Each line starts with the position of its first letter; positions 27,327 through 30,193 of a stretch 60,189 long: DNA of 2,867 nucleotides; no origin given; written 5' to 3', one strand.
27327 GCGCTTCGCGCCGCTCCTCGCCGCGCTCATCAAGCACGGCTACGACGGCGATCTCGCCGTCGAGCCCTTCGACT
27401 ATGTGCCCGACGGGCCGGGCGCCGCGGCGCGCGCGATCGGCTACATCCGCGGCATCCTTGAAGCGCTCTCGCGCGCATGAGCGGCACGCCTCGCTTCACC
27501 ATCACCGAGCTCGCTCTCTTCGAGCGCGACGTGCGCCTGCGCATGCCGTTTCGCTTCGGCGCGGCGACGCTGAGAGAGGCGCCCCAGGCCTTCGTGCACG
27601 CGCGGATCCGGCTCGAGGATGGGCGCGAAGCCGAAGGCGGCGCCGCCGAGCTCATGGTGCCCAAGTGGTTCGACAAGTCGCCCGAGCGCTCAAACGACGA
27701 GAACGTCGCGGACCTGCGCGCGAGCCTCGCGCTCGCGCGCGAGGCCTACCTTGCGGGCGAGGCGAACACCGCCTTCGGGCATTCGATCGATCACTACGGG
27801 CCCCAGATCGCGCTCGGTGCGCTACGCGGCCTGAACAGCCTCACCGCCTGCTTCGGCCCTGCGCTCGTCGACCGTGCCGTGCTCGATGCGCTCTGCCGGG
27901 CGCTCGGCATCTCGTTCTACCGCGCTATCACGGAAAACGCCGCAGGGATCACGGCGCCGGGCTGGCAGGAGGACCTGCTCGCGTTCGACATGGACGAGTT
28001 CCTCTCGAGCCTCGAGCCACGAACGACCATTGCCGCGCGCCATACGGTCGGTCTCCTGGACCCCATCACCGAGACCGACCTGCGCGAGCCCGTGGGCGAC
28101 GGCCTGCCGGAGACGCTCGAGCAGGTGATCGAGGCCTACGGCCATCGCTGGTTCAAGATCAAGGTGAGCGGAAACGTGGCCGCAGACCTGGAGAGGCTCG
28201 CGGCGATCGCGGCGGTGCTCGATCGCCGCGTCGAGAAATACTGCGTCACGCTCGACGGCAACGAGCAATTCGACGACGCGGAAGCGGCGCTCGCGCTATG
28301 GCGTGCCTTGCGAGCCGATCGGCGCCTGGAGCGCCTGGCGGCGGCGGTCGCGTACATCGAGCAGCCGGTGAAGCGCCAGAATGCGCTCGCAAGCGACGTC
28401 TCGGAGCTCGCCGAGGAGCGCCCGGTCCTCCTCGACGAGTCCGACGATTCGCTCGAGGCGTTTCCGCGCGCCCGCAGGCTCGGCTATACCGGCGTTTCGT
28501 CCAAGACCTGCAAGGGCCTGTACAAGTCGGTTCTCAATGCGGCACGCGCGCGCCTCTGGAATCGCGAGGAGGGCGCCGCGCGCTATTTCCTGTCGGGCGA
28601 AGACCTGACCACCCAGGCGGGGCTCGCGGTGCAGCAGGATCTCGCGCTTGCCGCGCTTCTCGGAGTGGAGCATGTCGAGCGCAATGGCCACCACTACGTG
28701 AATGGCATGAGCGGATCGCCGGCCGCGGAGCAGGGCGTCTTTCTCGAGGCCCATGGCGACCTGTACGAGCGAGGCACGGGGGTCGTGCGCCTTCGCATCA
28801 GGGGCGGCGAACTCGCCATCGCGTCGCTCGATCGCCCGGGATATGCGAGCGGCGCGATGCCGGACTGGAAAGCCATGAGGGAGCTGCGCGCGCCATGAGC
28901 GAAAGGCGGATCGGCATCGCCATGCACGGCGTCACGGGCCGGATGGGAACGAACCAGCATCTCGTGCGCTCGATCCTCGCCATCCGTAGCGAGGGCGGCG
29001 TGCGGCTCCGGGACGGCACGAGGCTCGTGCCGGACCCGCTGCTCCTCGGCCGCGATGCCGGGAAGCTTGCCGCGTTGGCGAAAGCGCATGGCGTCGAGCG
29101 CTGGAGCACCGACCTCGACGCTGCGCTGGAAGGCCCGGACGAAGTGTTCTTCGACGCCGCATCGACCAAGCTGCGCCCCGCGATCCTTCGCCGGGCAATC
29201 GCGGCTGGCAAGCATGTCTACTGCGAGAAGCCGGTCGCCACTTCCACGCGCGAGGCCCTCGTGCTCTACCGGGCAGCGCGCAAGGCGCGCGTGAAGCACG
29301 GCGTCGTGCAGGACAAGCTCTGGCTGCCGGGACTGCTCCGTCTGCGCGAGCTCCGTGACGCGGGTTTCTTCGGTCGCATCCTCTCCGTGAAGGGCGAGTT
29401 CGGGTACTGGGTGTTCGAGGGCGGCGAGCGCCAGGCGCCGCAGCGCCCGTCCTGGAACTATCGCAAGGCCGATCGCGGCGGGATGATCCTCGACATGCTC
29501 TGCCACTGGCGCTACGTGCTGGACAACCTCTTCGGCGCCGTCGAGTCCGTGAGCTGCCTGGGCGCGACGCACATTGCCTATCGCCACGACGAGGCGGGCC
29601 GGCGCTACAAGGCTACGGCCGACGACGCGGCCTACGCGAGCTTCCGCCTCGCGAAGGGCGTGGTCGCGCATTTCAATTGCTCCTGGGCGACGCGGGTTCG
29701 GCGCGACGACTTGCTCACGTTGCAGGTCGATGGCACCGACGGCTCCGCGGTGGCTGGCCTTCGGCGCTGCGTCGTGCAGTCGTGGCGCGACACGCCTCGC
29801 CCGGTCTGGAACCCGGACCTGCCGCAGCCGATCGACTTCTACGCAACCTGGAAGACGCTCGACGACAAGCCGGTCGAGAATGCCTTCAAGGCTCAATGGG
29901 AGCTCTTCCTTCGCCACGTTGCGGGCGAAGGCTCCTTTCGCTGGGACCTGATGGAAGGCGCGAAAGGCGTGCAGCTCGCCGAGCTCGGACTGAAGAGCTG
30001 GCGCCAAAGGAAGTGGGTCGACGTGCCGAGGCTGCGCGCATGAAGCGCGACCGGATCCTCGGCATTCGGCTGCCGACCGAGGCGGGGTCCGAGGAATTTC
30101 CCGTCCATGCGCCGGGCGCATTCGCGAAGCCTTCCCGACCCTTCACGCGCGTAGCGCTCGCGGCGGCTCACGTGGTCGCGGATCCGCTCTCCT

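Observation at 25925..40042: TetR-gated 14-gene locus joining a sugar-type module to a CoA-thioester module and a TRAP importer: candidate uncharacterised catabolic pathway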

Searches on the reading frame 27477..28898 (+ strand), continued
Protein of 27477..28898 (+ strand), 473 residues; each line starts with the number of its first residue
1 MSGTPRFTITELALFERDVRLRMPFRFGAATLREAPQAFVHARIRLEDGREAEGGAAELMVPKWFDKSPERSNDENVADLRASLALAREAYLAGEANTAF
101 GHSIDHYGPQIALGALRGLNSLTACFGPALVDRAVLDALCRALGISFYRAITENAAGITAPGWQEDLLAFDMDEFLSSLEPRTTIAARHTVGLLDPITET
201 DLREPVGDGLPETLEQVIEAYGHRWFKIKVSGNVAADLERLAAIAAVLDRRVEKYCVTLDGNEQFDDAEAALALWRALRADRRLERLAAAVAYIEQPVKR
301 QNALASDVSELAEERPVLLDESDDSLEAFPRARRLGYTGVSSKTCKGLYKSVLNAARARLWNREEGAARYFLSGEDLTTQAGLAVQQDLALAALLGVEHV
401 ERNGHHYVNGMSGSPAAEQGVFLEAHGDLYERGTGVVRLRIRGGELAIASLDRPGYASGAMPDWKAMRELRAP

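Call 91: search_dna_similar(query=window:27477-28898:+, collection=plasmids, mode=protein, max_evalue=1e-40, max_rows=30, rows=spread)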
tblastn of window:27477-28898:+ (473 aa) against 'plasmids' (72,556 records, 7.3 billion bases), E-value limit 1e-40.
Records with a match: 125; places in all: 126; records where one place covers at least 80% of the query: 116.
Best place of each record, by identity: <60% 125.
By first word of the organism name: Rhizobium 91; Sinorhizobium 18; Haladaptatus 3; Chelatococcus 2; Nitratireductor 2; Natronococcus 2; Pararhizobium 1; Phyllobacterium 1; Azospirillum 1; Paroceanicella 1; and 3 more.
By predicted mobility (MOB-suite, as given by PLSDB): non-mobilizable 80; conjugative 38; mobilizable 7.
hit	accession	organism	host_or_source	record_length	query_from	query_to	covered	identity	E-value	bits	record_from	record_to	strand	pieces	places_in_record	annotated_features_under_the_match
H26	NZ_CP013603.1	Rhizobium sp. N731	Phaseolus vulgaris,Whole ...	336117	5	470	99%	54.4%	2e-115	380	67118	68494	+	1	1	hypothetical protein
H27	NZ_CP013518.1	Rhizobium sp. N113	Phaseolus vulgaris,Whole ...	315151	5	470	99%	54.4%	2e-114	377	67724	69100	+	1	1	hypothetical protein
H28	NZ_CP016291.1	Rhizobium leguminosarum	Vavilovia formosa,cell culture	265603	5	470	99%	54.2%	1e-113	375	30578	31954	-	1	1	mandelate racemase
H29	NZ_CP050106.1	Rhizobium leguminosarum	Trifolium repens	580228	5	470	99%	54.1%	2e-112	371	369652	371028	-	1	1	mandelate racemase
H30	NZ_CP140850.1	Rhizobium johnstonii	Trifolium pratense,whole organism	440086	5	470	99%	54.0%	4e-114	377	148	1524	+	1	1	mandelate racemase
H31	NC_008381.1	Rhizobium johnstonii 3841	-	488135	5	470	99%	53.7%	6e-114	376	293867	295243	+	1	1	mandelate racemase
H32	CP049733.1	Rhizobium leguminosarum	Pisum sativum,Pisum sativum nodules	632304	5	470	99%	53.6%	1e-111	369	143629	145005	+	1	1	mandelate racemase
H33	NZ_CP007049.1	Rhizobium leguminosarum bv. trifolii WSM1689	root nodule of Trifolium uniflorum ...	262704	5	470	99%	53.6%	2e-111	369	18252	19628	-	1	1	mandelate racemase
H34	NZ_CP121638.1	Rhizobium leguminosarum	Trifolium ambiguum,cell culture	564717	5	470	99%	53.6%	1e-109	363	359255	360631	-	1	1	mandelate racemase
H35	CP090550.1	Rhizobium leguminosarum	Trifolium pratense,Cell culture,Plant ...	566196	5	470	95%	55.9%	1e-99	390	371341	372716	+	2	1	none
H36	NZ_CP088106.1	Rhizobium ruizarguesonis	cell culture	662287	5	470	99%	53.4%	6e-111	367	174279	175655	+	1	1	mandelate racemase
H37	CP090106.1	Sinorhizobium meliloti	Medicago,Cell culture,Plant nodule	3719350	1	467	99%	53.2%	3e-113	374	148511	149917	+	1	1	mandelate racemase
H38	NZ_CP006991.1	Rhizobium etli bv. mimosae str. IE4771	Phaseolus vulgaris,whole organism,nodule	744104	5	470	99%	53.1%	2e-111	369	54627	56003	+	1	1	mandelate racemase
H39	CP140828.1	Rhizobium beringeri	Trifolium pratense,whole organism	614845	5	470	99%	53.1%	1e-108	360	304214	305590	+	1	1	mandelate racemase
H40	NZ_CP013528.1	Rhizobium phaseoli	Phaseolus vulgaris,Whole ...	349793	5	470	99%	53.0%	2e-109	363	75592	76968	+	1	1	hypothetical protein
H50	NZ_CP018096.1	Chelatococcus daeguensis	sigle cell,power plant biotrickling ...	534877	5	470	99%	42.9%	3e-69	247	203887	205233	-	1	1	enolase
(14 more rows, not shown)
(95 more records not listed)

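Call 92: get_annotated_region(hit=H37, flank=10000)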
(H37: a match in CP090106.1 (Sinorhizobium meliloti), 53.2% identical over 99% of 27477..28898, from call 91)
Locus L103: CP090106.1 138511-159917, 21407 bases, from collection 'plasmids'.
description: Sinorhizobium meliloti strain Ak57 plasmid pSymB, complete sequence
organism: Sinorhizobium meliloti (NCBI taxid 382)
taxonomy: Bacteria; Pseudomonadota; Alphaproteobacteria; Hyphomicrobiales; Rhizobiaceae; Sinorhizobium; Sinorhizobium meliloti
host: -; source: Medicago,Cell culture,Plant nodule; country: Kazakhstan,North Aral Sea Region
typing (MOB-suite, as given by PLSDB): non-mobilizable
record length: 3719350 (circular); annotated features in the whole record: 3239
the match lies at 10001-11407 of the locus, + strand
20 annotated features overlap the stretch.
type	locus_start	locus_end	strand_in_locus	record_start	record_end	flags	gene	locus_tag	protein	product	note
CDS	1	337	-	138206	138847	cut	-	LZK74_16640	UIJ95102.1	glutathione S-transferase family protein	-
CDS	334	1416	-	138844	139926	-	ugpC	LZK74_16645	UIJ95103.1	sn-glycerol-3-phosphate ABC transporter ATP-binding protein UgpC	-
CDS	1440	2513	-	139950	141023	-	-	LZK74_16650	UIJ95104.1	Gfo/Idh/MocA family oxidoreductase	-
CDS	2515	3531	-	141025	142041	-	-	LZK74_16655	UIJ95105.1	Gfo/Idh/MocA family oxidoreductase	-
CDS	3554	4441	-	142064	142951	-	-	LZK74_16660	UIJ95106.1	carbohydrate ABC transporter permease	-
CDS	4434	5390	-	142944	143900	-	-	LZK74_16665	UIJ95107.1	sugar ABC transporter permease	-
CDS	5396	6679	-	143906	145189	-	-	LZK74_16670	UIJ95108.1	ABC transporter substrate-binding protein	-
CDS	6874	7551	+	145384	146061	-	-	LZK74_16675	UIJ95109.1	TetR family transcriptional regulator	-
CDS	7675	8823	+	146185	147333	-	-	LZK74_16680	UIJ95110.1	Gfo/Idh/MocA family oxidoreductase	-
CDS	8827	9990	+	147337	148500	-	-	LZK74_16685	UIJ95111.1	dihydrodipicolinate synthase family protein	-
CDS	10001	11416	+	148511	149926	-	-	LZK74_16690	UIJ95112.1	mandelate racemase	-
CDS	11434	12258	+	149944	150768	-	-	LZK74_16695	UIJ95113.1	sugar phosphate isomerase/epimerase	-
CDS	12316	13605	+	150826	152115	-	-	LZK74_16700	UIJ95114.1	Gfo/Idh/MocA family oxidoreductase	-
CDS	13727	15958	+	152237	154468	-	cadA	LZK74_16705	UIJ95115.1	cadmium-translocating P-type ATPase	-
CDS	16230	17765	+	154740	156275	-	-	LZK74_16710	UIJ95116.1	ABC transporter ATP-binding protein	-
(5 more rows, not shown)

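Call 93: get_annotated_region(hit=H50, flank=10000)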
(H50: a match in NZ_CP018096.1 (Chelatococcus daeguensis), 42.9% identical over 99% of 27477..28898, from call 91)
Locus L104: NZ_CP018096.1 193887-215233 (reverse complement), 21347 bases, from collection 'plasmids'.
description: Chelatococcus daeguensis strain TAD1 plasmid pTAD1, complete sequence
organism: Chelatococcus daeguensis (NCBI taxid 444444)
taxonomy: Bacteria; Pseudomonadota; Alphaproteobacteria; Hyphomicrobiales; Chelatococcaceae; Chelatococcus; Chelatococcus daeguensis
host: -; source: sigle cell,power plant biotrickling filter; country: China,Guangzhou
typing (MOB-suite, as given by PLSDB): non-mobilizable
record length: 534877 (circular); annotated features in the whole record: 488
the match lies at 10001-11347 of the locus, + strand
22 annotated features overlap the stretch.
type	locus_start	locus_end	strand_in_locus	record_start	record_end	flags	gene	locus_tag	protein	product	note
CDS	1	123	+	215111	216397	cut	-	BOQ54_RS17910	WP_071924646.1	ABC transporter substrate-binding protein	-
CDS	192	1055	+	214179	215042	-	-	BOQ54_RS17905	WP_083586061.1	sugar ABC transporter permease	-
CDS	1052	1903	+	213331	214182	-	-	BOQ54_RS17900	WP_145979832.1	carbohydrate ABC transporter permease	GO:0008643 - carbohydrate transport [Evidence IEA]; GO:0055085 - transmembrane transport [Evidence IEA]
CDS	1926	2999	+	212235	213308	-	-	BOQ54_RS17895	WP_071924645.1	ABC transporter ATP-binding protein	-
CDS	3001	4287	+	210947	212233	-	-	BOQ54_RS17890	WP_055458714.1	trehalase family glycosidase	GO:0005991 - trehalose metabolic process [Evidence IEA]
CDS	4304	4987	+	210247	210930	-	-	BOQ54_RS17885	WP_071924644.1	PIG-L family deacetylase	-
CDS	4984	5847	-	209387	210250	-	-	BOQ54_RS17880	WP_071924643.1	LysR family transcriptional regulator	-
CDS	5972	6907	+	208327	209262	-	-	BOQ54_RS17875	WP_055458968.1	dihydrodipicolinate synthase family protein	GO:0009436 - glyoxylate catabolic process [Evidence IEA]; GO:0071704 - organic substance metabolic process [Evidence ...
CDS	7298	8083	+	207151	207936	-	-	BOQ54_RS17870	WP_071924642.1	ABC transporter permease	-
CDS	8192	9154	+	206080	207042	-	-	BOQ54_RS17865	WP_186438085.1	ABC transporter substrate-binding protein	-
CDS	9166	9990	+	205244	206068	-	-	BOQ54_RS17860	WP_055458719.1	ABC transporter ATP-binding protein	-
CDS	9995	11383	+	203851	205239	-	-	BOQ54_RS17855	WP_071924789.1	enolase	-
CDS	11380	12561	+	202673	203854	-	-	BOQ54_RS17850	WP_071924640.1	Gfo/Idh/MocA family oxidoreductase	-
CDS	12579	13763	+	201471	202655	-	-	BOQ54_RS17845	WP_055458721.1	dihydrodipicolinate synthase family protein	-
CDS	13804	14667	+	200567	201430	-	-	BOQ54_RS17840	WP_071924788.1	sugar phosphate isomerase/epimerase family protein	-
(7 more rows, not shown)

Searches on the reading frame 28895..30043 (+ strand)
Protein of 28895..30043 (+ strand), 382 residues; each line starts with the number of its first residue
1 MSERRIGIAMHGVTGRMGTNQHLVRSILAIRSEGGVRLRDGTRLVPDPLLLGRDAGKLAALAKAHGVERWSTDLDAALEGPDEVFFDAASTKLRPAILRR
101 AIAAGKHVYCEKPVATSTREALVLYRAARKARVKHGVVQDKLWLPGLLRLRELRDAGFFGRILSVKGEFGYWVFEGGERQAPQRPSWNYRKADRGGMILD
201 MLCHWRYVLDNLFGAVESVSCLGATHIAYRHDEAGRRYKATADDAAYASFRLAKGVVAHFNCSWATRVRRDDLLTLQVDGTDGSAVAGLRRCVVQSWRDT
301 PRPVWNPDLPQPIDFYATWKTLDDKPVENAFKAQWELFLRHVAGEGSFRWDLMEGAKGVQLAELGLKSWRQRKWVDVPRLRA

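Call 5: search_protein_families(library=pfam, proteins=[window:28895-30043:+], max_evalue=0.01)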
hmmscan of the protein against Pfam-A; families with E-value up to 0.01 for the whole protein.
window:28895-30043:+ (382 aa): 3 families
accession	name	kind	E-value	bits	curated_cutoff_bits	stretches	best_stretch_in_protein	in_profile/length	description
PF22725.1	GFO_IDH_MocA_C3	-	6.5e-23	81.5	27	1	148-285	2-123/124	GFO/IDH/MocA C-terminal domain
PF02894.22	GFO_IDH_MocA_C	-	4.1e-12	46.8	22.9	1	156-377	6-218/218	Oxidoreductase family, C-terminal alpha/beta domain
PF01408.29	GFO_IDH_MocA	-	3.9e-08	34.4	24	1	50-134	31-115/120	Oxidoreductase family, NAD-binding Rossmann fold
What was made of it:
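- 28895..30043 (+): g4 GFO, Gfo/Idh/MocA NAD(P) oxidoreductase. Pfam (call 5).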

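Call 7: search_protein_families(library=ncbifam, proteins=[window:28895-30043:+], max_evalue=0.00001)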
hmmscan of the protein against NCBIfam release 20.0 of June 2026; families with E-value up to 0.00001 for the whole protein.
window:28895-30043:+ (382 aa): 3 families
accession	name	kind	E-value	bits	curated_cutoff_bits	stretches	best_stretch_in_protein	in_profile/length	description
NF052479.1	LevoglcsnDh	equivalog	2e-15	56.4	650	1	62-285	53-287/386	levoglucosan dehydrogenase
TIGR04380.1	myo_inos_iolG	equivalog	1.8e-13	50.1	355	1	57-266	39-233/330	inositol 2-dehydrogenase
NF040723.1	UDP-GlcNAcDh_Arch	equivalog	1.1e-06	28.5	450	1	60-166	40-145/302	UDP-N-acetylglucosamine 3-dehydrogenase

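Call 59: search_solved_structures(query=window:28895-30043:+, max_evalue=1e-8)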
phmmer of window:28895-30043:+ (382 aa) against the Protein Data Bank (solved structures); distinct sequences matched with E-value up to 1e-8: 7.
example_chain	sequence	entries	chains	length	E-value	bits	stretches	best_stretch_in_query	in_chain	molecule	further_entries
3oqb_A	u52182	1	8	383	1.1e-164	551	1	3-379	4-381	Oxidoreductase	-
5ya8_A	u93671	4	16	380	6.5e-15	58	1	49-285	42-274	Scyllo-inositol dehydrogenase with L-glucose dehydrogenase activity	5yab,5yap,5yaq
6a3f_A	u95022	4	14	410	1e-14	57.3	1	59-290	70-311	Putative dehydrogenase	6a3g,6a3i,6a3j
6ktj_A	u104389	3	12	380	1.3e-14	57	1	49-285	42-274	Scyllo-inositol dehydrogenase with L-glucose dehydrogenase activity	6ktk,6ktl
4gqa_A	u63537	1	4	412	7.7e-12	47.8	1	71-230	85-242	NAD binding Oxidoreductase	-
2glx_A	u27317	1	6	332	1.1e-10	44.1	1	51-287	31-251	1,5-anhydro-D-fructose reductase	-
8w9s_A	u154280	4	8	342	6.3e-10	41.5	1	54-285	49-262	NADH-dependent dihydrogenase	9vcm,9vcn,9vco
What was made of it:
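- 28895..30043 (+): PDB 3oqb at 551 bits, deposited only as 'Oxidoreductase'; next are scyllo-inositol/L-glucose DH and 6a3f ('Putative dehydrogenase') at 1e-15 to 1e-14 (call 59).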
